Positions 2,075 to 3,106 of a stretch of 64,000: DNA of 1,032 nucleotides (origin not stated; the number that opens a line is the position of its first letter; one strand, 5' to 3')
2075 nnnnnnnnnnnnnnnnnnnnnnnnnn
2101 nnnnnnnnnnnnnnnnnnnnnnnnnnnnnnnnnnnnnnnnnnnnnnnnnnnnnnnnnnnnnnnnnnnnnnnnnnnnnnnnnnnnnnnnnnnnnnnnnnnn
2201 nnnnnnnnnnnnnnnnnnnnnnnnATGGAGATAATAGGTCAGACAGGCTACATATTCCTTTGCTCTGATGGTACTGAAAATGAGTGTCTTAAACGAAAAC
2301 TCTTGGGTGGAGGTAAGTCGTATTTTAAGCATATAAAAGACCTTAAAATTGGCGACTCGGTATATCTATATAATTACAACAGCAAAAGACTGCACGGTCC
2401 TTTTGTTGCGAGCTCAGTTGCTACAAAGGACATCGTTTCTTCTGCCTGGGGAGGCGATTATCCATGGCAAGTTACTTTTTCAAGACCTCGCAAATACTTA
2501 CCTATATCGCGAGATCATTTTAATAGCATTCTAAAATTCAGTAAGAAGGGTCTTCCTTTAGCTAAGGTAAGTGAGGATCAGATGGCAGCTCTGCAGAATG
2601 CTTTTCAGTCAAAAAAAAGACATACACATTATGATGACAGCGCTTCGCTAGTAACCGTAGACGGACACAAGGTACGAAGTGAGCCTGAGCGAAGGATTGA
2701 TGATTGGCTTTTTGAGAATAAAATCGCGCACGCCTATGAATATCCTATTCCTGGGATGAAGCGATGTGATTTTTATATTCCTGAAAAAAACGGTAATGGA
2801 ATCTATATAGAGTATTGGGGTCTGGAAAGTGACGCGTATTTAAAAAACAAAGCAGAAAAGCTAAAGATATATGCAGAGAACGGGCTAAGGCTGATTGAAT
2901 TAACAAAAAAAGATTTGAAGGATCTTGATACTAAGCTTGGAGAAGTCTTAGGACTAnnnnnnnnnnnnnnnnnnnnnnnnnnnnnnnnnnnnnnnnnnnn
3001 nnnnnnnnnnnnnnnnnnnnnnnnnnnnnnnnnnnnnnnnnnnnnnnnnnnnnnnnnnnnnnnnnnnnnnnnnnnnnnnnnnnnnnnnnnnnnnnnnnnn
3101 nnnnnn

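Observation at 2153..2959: DCD (PUA-like) domain fused to a PD-(D/E)xK-like nuclease, abutting tRNA-Gln: candidate modification-sensing restriction or defence gene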

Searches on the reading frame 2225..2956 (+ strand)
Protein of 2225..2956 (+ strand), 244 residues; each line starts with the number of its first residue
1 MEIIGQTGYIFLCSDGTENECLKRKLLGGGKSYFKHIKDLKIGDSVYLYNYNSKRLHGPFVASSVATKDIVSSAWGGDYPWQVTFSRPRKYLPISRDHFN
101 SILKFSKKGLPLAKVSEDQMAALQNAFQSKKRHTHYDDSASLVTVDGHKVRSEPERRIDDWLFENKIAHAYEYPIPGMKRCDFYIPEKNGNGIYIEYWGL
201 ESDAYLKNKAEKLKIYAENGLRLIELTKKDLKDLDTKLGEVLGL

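Call 4: search_protein_families(library=pfam, proteins=[window:2225-2956:+], max_evalue=10)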
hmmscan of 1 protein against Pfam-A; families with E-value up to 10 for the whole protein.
window:2225-2956:+ (244 aa): 2 families
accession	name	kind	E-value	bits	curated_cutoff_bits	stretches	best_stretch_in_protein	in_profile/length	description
PF10539.14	Dev_Cell_Death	-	2.5e-21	76.2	27.8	1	8-107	2-106/126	Development and cell death domain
PF23573.1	zf-C2H2_PRDM15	-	0.046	14.2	27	0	30-40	17-27/30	PRDM15 C2H2 zinc finger domain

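Call 5: search_protein_families(library=ncbifam, proteins=[window:2225-2956:+], max_evalue=10)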
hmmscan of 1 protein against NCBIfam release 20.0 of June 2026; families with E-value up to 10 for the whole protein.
window:2225-2956:+ (244 aa): 2 families
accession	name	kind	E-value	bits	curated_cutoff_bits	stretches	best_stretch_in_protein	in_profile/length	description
NF053694.1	EndNBax1ARCFU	equivalog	0.026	13.5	500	1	182-215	297-329/342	endonuclease Bax1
NF053695.1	EndNBax1SULTO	equivalog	0.061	12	500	1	182-228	299-346/478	endonuclease Bax1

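Call 6: search_protein_families(library=padloc, proteins=[window:2225-2956:+], max_evalue=10)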
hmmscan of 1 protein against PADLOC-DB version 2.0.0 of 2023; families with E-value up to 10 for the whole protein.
window:2225-2956:+ (244 aa): 5 families
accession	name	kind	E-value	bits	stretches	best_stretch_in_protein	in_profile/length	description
PDLC05067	PDC-S69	-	2.3e-29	101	1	127-241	164-280/289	-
PDLC01150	HEAT_CxxC_PDDEXK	-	9.6e-10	36.2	1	143-238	184-280/288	HEAT_CxxC_PD-DEXK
PDLC05065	PDC-S68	-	2.1e-09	33.7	1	131-225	1089-1187/1221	-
PDLC05066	PDC-S68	-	1.3e-06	24.7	1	130-219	1082-1175/1202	-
PDLC02974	WH_III-A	-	0.0032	15.8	1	130-189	41-100/101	-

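Call 9: search_solved_structures(query=window:2225-2956:+, max_evalue=10, show_alignments=3)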
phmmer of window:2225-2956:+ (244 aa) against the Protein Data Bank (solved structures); distinct sequences matched with E-value up to 10: 3.
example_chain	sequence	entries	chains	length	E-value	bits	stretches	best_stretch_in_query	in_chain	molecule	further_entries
2hg7_A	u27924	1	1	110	0.73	12.5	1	170-203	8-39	Phage-like element PBSX protein xkdW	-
8gy8_A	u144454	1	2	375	1.1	12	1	182-215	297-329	Putative translation initiation factor (IF-2 homolog)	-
2v2g_A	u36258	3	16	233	1.4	11.6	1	74-121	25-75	PEROXIREDOXIN 6 | PEROXIREDOXIN 6.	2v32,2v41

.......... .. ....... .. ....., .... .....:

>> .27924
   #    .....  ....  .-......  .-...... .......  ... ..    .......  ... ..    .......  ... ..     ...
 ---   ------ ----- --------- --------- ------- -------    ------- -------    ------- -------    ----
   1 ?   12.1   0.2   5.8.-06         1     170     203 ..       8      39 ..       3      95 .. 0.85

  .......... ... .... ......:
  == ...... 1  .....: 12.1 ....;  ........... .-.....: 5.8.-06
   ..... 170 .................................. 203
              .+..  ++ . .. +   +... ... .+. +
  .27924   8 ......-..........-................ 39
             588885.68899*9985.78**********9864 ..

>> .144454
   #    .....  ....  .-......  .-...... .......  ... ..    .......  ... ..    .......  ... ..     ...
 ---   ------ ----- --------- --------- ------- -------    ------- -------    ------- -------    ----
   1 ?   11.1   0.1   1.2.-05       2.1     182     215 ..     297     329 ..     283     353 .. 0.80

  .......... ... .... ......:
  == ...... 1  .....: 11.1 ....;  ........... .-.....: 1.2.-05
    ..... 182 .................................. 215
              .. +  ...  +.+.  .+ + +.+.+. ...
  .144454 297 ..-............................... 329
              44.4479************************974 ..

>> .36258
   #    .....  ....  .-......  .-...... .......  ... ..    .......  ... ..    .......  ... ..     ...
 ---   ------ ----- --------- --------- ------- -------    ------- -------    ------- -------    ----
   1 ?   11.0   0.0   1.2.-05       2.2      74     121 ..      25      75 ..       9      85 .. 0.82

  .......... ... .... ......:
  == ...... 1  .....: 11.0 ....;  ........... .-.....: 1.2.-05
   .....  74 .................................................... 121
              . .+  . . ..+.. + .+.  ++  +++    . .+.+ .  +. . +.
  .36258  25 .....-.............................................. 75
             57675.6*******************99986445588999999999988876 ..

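Call 10: find_homologous_proteins(query=window:2225-2956:+, max_evalue=0.001)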
Query window:2225-2956:+ (244 aa): 40 proteins with E <= 0.001 among 273 candidates.
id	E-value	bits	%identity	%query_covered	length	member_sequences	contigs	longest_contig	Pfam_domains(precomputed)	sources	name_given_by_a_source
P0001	7.7e-164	561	100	100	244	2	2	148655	PF10539.15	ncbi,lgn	-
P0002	5.8e-126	437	76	100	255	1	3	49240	PF10539.15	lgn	-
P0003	2.0e-94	334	61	98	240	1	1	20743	PF10539.15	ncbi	-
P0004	2.6e-92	327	62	97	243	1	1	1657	PF10539.15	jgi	jgi:hypothetical protein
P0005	5.6e-92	326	60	99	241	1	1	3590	PF10539.15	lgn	-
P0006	4.2e-89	316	61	93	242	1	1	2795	PF10539.15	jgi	jgi:hypothetical protein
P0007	2.0e-88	314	60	94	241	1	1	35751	PF10539.15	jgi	jgi:hypothetical protein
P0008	1.5e-83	298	58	100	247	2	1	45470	PF10539.15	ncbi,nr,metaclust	ncbi:MAG: hypothetical protein AB197_00585 [Parcubacteria bacterium C7867-002]|nr:MAG: hypothetical 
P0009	6.3e-83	296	56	98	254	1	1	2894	PF10539.15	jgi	jgi:hypothetical protein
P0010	6.7e-71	257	52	97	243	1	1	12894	PF10539.15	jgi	jgi:hypothetical protein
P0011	2.8e-70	255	49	97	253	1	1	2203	PF10539.15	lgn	-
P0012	1.1e-69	253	50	96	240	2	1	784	PF10539.15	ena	-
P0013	4.7e-68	247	50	97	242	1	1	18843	PF10539.15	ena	-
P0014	1.2e-67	246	49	96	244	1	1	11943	PF10539.15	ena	-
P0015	6.6e-67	244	46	99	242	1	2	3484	PF10539.15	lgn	-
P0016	6.2e-66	241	47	97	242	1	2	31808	PF10539.15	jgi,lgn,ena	-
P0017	9.3e-66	240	49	97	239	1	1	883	PF10539.15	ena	-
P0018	1.1e-64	236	48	95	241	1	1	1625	PF10539.15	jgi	jgi:hypothetical protein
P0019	1.9e-64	236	49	97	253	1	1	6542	PF10539.15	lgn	-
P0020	1.5e-63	233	47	95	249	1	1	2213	PF10539.15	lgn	-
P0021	3.9e-62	228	48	92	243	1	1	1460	PF10539.15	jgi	-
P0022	1.7e-61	226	47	97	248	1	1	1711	PF10539.15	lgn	-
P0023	4.9e-61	224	46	98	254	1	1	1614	PF10539.15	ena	-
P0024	1.1e-54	204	44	96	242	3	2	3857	PF10539.15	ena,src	-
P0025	3.0e-53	199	47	77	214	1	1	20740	PF10539.15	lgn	-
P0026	9.2e-40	155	40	96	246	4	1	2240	PF10539.15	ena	-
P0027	1.3e-32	131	37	96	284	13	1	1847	PF10539.15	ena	-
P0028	2.9e-29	120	34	96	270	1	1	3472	PF10539.15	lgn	-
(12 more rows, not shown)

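Call 12: find_encoding_contigs(protein=P0002, flank=6000, max_places=3)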
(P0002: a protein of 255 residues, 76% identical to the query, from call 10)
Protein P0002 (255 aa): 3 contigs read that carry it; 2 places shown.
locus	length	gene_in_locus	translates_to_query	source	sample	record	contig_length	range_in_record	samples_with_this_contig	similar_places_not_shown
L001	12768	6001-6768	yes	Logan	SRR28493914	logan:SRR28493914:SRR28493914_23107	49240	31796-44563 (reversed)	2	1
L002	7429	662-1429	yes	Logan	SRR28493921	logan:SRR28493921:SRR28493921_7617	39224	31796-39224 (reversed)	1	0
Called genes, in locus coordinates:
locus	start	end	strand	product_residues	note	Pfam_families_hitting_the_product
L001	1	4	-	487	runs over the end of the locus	-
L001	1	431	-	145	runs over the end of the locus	-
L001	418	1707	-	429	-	PF01555:N6_N4_Mtase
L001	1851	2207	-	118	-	-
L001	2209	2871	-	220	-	PF01726:LexA_DNA_bind, PF00717:Peptidase_S24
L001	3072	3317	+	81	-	PF09954:DUF2188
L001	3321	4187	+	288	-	PF18144:SMODS (weak), PF26305:CD_NTase_C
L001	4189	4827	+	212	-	PF18153:Cap15_CD_rec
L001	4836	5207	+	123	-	-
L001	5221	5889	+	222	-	-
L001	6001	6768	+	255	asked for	PF10539:Dev_Cell_Death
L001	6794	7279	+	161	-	PF00903:Glyoxalase, PF22677:Ble-like_N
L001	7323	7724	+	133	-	-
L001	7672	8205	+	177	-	-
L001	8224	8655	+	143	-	PF08818:DUF1801 (weak)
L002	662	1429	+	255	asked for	PF10539:Dev_Cell_Death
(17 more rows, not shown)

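Call 13: find_encoding_contigs(protein=P0008, flank=6000, max_places=2)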
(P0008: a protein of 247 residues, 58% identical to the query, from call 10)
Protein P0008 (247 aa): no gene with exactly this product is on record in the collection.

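Call 14: find_encoding_contigs(protein=P0003, flank=6000, max_places=2)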
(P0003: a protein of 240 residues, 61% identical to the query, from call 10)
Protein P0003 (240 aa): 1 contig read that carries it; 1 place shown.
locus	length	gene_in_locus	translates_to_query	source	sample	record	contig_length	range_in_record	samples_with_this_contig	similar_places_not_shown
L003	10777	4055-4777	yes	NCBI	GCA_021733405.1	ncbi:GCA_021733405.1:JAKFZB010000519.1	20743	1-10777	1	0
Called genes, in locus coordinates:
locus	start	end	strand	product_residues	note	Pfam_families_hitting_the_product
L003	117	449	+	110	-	-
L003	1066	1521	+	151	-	PF00293:NUDIX (weak)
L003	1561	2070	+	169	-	-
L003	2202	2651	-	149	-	-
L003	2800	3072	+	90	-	-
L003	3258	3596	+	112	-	-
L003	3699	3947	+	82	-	-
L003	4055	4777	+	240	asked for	PF10539:Dev_Cell_Death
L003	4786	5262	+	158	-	PF00293:NUDIX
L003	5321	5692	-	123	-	PF09966:DUF2200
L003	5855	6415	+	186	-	-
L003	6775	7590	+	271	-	-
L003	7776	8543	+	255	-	-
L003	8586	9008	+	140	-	-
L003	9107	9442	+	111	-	-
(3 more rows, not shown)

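Call 15: find_encoding_contigs(protein=P0007, flank=6000, max_places=2)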
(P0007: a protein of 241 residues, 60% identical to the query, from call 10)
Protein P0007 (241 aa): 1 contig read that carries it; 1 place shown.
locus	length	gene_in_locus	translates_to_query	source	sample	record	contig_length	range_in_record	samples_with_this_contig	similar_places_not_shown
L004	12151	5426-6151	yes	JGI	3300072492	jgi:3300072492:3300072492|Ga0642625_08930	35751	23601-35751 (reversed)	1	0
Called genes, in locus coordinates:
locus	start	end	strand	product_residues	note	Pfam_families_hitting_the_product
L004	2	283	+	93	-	?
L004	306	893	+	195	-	PF06736:TMEM175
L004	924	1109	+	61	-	-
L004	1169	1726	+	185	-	PF04191:PEMT, PF04140:ICMT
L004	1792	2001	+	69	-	-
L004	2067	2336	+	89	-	PF18893:DUF5652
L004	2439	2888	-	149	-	PF10604:Polyketide_cyc2 (weak), PF08327:AHSA1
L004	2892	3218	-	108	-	PF12840:HTH_20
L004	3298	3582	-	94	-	-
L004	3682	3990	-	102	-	PF22277:EncFtn-like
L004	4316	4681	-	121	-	PF12599:DUF3768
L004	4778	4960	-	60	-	-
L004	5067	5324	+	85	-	-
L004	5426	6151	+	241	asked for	PF10539:Dev_Cell_Death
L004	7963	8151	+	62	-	-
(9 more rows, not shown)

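Call 16: find_encoding_contigs(protein=P0016, flank=6000, max_places=2)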
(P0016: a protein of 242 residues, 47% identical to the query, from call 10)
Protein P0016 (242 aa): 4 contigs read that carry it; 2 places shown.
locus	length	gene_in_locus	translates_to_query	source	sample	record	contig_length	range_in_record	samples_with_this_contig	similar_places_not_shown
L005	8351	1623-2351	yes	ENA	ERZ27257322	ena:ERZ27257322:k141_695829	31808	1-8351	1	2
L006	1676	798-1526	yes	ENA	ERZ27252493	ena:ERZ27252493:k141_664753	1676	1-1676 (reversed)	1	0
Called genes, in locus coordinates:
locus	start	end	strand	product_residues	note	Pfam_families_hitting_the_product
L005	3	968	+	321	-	?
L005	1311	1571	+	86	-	-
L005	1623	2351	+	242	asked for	PF10539:Dev_Cell_Death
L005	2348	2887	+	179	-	-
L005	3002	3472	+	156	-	PF00903:Glyoxalase, PF13669:Glyoxalase_4 (weak), PF22677:Ble-like_N (weak)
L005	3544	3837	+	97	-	-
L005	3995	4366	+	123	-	-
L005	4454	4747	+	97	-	PF06803:DUF1232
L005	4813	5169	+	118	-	PF03795:YCII (weak)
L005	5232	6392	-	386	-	PF02195:ParB_N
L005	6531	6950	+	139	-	-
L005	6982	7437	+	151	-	PF08327:AHSA1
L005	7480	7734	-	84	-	PF06233:Usg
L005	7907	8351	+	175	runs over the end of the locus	-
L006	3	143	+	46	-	?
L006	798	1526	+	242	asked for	PF10539:Dev_Cell_Death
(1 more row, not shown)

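Call 19: find_encoding_contigs(protein=P0001, flank=10000, max_places=3)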
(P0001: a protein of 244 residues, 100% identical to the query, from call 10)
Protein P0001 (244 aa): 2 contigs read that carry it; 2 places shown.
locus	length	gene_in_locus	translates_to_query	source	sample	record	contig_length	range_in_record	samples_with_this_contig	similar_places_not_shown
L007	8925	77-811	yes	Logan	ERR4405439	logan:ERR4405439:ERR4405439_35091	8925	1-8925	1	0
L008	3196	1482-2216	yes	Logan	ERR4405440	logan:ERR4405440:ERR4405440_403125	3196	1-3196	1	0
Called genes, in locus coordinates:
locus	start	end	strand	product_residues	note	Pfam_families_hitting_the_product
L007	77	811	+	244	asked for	PF10539:Dev_Cell_Death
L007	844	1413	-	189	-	-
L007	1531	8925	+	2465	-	?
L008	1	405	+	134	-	?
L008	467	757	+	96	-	-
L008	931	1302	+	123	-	-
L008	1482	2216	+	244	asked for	PF10539:Dev_Cell_Death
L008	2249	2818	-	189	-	-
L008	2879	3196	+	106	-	?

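Call 27: predict_structure(alignment_id=A1)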
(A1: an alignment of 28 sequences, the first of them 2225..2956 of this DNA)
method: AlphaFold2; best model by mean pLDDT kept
length: 244 residues; sequences in the alignment: 28
mean_pLDDT: 91.2   pTM: 0.59
mean pLDDT of the five models: 91.2, 91.1, 90.7, 90.0, 89.7
residues with pLDDT >= 90: 194; 70-90: 34; 50-70: 14; < 50: 2
segments of 3 or more residues with pLDDT < 50: none
pLDDT, mean of each block of 10 residues (from residue 1): 75 93 97 96 98 94 98 95 95 91 94 96 91 57 84 94 96 87 93 94 93 95 95 91 80
secondary structure, 60 per line:
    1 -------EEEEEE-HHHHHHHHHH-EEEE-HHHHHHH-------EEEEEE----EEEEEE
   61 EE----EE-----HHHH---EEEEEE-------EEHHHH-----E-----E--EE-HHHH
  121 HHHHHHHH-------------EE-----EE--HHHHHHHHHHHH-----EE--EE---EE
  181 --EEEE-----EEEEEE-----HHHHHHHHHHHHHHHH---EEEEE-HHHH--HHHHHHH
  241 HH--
elements in order: E8-13 H15-24 E26-29 H31-37 E45-50 E55-62 H74-77 E81-86 H96-99 H117-128 H153-164 E183-186 E192-197 H203-218 E222-226 H228-231 H234-242

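Call 28: list_cluster_members(proteins=[P0001, P0003, P0008])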
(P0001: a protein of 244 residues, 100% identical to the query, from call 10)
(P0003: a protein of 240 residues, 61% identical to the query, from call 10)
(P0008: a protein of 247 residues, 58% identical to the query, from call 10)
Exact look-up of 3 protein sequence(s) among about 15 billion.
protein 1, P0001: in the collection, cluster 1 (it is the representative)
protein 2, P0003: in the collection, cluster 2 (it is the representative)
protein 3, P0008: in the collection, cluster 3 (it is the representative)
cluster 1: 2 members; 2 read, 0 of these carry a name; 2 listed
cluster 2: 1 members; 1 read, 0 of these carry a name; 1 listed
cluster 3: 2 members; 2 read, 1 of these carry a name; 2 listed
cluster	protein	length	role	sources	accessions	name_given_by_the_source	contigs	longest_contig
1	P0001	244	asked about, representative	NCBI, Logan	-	-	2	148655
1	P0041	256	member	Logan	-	-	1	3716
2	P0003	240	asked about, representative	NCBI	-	-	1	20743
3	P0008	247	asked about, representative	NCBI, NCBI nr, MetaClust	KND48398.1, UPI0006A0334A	MAG: hypothetical protein AB197_00585 [Parcubacteria bacterium C7867-002] | status=active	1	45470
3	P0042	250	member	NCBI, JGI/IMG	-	-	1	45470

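Call 37: find_related_loci(query=A1, collection=genome_contigs, flank=8000)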
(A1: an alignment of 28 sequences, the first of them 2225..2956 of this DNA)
Query A1 (244 aa) in genome_contigs; peptide patterns used: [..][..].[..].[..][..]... (x = any residue, [..] = any of these).
13 stretches matched a pattern; 3 encode a relative of the query (tblastn E <= 1e-3); 3 distinct loci.
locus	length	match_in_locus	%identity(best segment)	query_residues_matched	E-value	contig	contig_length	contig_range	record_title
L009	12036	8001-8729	58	1-244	4e-90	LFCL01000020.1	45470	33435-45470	MAG: Parcubacteria bacterium C7867-002 C7867_00157, whole genome shotgun sequence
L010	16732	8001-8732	41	7-243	7e-58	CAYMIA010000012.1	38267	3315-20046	MAG TPA_asm: uncultured Gammaproteobacteria bacterium isolate SRP200132_co1_145 genome assembly, contig: NODE_1803_lengt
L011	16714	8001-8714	41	5-235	8e-55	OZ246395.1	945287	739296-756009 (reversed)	MAG: uncultured Candidatus Saccharibacteria bacterium isolate SRP292972_co1_112 genome assembly, chromosome: 1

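Call 44: find_related_loci(query=A1, collection=metagenome_contigs, flank=6000)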
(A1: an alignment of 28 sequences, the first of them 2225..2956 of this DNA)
Query A1 (244 aa) in metagenome_contigs; peptide patterns used: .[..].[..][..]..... (x = any residue, [..] = any of these).
165 stretches matched a pattern; 104 encode a relative of the query (tblastn E <= 1e-3); the best 80 are kept; 80 distinct loci.
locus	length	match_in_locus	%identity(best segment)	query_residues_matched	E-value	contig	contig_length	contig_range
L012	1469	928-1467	91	1-180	7e-118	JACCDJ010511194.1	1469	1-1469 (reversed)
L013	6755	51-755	47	7-242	2e-71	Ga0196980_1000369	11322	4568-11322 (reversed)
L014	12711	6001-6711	45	5-242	1e-69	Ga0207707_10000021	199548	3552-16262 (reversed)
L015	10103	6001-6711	45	5-242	1e-69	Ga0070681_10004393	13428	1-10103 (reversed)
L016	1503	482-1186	46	7-242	4e-70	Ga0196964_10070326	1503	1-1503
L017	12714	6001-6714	45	8-242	3e-62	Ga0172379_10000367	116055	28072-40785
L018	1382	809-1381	49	8-198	3e-64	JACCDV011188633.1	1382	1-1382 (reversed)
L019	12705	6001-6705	42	7-242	4e-54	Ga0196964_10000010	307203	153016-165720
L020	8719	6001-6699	37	8-234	2e-42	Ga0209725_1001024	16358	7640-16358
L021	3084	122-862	36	8-238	7e-38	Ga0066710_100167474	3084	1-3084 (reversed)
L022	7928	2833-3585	33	8-242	3e-37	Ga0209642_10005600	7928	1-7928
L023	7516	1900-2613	34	7-235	5e-34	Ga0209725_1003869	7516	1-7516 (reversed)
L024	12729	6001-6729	32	2-235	7e-31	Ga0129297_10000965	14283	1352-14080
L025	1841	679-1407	32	2-235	1e-30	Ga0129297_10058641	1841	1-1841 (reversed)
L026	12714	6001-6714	33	7-235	2e-30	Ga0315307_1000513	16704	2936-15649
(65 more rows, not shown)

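Call 71: find_encoding_contigs(protein=P0041, flank=6000, max_places=3)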
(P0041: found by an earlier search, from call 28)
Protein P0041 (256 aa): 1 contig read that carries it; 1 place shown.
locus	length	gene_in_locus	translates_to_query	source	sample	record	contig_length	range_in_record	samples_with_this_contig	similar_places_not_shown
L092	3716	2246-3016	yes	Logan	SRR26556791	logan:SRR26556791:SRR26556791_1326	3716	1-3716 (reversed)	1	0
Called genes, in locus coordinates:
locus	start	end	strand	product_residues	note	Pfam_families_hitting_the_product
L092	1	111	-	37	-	?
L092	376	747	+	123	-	-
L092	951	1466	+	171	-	PF00857:Isochorismatase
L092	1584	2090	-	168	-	PF03703:bPH_2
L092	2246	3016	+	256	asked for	PF10539:Dev_Cell_Death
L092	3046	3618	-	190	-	-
